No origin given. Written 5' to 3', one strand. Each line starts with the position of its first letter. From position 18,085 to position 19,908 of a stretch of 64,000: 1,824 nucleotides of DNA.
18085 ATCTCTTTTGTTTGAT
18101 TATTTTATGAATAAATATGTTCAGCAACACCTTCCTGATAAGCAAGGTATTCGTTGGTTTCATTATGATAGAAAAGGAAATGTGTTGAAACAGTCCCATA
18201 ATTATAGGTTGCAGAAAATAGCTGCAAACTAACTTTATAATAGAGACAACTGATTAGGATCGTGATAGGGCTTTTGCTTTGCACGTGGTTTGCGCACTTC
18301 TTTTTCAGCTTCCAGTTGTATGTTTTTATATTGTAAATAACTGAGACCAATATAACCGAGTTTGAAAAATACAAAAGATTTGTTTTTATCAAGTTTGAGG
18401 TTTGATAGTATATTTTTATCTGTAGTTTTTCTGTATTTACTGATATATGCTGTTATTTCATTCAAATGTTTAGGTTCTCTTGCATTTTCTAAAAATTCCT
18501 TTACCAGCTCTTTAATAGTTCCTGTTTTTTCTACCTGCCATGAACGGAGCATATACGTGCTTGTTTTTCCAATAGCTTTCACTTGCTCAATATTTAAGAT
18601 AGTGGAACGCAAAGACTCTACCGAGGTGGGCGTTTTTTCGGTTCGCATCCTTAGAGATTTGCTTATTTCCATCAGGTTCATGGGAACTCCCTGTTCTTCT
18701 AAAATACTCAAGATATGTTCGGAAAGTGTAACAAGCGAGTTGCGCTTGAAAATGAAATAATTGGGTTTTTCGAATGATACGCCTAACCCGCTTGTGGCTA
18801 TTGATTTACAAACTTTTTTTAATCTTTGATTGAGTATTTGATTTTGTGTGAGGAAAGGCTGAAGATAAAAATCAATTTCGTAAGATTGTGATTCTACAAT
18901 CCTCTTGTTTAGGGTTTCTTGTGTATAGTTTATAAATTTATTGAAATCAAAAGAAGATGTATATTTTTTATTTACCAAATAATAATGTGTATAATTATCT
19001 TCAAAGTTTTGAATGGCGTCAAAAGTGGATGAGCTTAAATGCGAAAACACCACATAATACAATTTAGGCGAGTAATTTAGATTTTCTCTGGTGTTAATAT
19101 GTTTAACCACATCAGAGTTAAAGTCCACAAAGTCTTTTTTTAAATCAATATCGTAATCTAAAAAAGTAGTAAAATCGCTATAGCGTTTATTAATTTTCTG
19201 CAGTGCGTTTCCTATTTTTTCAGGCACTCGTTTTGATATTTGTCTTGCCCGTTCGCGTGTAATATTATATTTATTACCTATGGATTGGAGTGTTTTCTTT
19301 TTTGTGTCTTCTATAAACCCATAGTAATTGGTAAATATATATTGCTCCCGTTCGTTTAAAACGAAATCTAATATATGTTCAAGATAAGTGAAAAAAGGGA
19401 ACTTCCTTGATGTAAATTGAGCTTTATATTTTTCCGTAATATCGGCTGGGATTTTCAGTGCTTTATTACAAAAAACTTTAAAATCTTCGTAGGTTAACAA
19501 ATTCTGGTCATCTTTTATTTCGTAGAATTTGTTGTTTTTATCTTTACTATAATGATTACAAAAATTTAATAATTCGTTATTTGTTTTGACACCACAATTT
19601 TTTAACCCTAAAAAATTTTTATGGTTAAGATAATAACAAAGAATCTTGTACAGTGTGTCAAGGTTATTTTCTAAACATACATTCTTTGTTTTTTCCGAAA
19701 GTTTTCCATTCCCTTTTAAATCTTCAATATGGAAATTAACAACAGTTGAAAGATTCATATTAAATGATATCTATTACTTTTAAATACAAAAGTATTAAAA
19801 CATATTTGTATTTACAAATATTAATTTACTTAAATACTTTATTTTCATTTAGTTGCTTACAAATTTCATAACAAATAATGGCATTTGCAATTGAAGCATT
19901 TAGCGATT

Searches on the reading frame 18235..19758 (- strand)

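Call 62: search_protein_families(library=pfam, proteins=[window:18235-19758:-], max_evalue=0.000001)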
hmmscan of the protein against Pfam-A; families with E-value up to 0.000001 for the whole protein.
window:18235-19758:- (507 aa): 1 family
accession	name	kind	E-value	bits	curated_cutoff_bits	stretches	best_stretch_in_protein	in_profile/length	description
PF04545.22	Sigma70_r4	-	4.6e-08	32.9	24.1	1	133-178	4-44/50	Sigma-70, region 4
